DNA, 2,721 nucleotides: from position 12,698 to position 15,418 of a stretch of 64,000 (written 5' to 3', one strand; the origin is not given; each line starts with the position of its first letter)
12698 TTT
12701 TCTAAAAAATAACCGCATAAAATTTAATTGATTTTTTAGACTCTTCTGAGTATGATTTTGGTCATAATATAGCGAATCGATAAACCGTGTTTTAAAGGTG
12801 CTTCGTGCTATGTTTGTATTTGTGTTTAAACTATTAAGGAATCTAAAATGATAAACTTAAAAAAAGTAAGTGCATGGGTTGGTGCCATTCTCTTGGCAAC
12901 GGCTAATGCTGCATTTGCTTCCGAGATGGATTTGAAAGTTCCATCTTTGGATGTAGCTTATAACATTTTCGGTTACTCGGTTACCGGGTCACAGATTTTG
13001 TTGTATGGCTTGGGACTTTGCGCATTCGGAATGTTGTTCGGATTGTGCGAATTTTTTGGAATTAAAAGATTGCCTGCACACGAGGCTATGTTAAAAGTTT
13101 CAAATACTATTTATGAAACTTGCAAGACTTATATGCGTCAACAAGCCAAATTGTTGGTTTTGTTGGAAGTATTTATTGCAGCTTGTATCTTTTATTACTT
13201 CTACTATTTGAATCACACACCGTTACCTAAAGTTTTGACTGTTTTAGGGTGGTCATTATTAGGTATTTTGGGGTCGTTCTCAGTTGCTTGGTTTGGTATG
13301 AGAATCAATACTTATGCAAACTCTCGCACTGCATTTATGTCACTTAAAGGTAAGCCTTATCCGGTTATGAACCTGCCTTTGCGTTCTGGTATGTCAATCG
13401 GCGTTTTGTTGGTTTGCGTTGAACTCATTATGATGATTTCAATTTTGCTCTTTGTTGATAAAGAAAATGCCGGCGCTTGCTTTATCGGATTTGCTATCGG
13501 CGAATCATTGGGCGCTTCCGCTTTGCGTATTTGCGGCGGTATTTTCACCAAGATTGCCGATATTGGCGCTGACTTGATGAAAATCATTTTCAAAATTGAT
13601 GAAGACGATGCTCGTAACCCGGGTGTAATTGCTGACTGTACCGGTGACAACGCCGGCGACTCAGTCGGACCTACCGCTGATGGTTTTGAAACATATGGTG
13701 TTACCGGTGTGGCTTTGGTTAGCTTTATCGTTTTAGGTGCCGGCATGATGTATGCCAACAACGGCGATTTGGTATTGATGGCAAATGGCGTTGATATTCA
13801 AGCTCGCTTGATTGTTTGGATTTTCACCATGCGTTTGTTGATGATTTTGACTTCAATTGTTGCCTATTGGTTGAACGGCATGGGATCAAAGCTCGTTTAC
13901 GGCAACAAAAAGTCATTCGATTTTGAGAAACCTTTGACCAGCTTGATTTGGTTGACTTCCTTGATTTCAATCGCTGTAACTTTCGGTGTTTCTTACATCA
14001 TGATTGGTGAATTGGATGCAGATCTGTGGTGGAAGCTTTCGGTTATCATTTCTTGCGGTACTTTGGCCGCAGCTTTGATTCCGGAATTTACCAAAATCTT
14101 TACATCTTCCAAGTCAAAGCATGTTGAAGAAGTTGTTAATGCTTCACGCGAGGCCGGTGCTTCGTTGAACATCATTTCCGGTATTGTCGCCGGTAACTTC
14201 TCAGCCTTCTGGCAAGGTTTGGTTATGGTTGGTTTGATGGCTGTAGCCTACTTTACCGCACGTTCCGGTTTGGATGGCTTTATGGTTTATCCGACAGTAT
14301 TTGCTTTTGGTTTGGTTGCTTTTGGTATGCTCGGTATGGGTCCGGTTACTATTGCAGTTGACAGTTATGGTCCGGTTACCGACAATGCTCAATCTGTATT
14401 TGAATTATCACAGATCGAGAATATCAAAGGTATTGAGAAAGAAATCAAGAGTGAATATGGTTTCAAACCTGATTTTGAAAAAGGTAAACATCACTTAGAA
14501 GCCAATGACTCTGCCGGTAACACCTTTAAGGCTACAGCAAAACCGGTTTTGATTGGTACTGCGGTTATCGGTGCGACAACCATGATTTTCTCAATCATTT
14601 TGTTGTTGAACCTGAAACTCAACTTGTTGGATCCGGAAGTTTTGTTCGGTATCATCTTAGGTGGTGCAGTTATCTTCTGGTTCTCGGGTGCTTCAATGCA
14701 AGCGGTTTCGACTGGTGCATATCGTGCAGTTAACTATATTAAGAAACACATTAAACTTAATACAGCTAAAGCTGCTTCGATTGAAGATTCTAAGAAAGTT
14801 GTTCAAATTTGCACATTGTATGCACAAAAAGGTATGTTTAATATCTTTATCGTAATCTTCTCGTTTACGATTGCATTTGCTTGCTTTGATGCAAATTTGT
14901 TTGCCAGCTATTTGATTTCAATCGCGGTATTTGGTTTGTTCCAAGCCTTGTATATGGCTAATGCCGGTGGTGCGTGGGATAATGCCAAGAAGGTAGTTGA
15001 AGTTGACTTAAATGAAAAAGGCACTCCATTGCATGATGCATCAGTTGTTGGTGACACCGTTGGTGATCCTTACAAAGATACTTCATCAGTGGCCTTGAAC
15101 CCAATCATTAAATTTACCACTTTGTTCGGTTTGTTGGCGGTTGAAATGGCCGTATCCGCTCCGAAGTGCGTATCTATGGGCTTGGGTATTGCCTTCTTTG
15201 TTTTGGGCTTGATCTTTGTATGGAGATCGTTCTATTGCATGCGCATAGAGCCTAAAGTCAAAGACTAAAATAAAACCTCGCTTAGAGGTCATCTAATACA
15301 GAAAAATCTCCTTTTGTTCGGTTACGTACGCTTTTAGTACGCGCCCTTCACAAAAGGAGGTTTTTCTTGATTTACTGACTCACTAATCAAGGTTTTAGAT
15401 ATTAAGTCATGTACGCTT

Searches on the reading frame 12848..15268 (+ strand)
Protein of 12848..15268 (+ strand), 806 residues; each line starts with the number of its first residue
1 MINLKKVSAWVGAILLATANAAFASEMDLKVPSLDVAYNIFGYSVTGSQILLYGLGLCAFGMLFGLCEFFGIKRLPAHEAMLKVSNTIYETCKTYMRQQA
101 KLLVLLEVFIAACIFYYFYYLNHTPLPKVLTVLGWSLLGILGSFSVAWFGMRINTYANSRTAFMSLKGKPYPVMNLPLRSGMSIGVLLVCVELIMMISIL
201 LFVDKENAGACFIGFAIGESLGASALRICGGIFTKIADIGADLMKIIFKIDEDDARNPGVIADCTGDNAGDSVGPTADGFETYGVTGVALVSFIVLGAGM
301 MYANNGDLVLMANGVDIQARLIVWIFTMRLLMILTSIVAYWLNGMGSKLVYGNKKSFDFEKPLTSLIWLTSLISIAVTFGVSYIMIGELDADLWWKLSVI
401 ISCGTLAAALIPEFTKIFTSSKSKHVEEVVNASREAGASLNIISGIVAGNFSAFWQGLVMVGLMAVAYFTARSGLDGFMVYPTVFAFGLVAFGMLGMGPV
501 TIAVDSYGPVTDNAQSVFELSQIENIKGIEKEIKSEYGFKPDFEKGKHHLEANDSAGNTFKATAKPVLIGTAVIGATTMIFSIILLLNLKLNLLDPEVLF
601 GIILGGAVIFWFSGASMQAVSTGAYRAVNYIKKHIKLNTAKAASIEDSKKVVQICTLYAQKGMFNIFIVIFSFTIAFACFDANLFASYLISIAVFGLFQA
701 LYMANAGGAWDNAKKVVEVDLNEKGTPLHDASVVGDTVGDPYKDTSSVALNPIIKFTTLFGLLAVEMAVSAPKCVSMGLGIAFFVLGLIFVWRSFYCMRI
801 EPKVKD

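Call 55: search_protein_families(library=pfam, proteins=[window:12848-15268:+], max_evalue=0.00001)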
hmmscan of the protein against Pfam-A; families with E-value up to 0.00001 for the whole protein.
window:12848-15268:+ (806 aa): 1 family
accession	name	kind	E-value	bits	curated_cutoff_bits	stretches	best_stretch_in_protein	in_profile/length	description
PF03030.21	H_PPase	-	1.7e-184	615.5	29.7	1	60-763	2-644/645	Inorganic H+ pyrophosphatase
